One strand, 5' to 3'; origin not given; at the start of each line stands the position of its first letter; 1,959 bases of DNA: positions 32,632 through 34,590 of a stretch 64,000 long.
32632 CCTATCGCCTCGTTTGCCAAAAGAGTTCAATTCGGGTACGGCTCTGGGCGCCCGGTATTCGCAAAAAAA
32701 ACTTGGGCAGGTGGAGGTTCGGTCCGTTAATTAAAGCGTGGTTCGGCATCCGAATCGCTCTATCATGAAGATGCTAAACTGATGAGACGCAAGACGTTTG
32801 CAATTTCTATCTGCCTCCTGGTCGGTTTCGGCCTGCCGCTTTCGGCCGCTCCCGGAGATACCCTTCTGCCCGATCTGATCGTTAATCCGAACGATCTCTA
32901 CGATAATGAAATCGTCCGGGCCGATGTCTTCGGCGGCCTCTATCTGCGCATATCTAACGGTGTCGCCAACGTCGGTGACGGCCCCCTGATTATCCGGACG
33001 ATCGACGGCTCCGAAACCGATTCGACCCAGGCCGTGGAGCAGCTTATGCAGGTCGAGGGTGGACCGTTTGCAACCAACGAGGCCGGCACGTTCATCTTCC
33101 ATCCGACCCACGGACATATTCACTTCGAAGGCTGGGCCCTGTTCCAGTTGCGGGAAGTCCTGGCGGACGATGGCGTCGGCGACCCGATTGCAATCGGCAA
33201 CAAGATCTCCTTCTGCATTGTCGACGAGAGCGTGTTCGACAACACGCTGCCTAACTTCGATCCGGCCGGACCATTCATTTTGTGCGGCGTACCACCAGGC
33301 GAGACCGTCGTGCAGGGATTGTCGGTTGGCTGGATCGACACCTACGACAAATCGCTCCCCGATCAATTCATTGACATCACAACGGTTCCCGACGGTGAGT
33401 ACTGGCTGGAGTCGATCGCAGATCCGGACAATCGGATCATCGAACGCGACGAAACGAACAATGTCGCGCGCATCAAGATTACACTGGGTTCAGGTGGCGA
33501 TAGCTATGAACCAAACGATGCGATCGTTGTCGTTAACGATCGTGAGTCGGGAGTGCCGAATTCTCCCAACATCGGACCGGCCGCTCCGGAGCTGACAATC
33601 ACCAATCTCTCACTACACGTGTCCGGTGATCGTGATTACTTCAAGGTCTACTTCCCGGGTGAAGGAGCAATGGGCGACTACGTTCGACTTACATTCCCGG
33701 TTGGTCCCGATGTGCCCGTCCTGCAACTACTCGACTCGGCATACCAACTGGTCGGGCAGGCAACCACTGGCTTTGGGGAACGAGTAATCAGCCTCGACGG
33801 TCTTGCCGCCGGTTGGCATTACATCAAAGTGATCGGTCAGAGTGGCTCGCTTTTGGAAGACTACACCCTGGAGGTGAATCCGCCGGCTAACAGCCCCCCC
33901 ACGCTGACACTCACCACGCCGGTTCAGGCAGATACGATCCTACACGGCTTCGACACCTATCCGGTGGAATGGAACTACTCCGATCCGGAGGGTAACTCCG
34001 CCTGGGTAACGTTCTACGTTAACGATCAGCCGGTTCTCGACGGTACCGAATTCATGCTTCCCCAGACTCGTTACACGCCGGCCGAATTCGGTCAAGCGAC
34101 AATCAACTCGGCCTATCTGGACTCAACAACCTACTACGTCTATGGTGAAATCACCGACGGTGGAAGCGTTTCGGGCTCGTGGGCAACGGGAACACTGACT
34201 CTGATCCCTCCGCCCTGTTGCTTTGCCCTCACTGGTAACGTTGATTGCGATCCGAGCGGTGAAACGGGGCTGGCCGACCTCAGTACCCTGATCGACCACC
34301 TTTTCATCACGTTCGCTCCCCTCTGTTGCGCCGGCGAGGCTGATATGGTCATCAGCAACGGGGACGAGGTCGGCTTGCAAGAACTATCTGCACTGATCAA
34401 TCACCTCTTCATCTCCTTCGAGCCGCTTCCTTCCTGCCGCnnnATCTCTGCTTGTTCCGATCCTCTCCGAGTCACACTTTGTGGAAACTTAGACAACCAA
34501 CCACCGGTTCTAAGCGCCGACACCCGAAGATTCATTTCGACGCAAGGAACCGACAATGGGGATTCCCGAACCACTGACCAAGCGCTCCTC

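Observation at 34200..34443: Shared roughly 75-aa C-terminal module with two dockerin/EF-hand-like repeats and conserved cysteines on three secreted proteins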

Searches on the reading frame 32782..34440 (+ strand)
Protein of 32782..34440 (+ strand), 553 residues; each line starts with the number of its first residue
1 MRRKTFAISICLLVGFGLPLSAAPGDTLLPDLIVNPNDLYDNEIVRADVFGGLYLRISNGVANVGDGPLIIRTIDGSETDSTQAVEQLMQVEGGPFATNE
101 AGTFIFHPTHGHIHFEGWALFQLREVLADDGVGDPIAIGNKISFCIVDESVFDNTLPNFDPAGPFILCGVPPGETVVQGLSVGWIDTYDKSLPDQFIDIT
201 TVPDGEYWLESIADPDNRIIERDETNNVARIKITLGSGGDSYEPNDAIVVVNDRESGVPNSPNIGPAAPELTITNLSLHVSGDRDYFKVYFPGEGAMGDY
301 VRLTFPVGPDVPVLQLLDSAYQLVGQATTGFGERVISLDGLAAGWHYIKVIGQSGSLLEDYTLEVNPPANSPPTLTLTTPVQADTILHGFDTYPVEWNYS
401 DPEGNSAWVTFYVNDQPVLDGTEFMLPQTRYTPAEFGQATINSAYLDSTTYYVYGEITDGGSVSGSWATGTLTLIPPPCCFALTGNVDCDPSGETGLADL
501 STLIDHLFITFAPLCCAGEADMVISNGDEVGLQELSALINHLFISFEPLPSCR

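Call 9: search_protein_families(library=pfam, proteins=[window:32782-34440:+], max_evalue=1)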
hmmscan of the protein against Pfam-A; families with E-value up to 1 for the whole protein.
window:32782-34440:+ (553 aa): 2 families
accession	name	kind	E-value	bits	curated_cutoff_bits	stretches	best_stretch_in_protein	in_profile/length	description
PF01186.22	Lysyl_oxidase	-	2.3e-14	54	20.4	1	102-234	76-193/204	Lysyl oxidase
PF07705.17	CARDB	-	0.00011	22.8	22.7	1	198-229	69-99/101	CARDB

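Call 10: search_protein_families(library=ncbifam, proteins=[window:32782-34440:+], max_evalue=10)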
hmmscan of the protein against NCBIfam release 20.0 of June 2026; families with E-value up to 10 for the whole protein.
window:32782-34440:+ (553 aa): 0 families
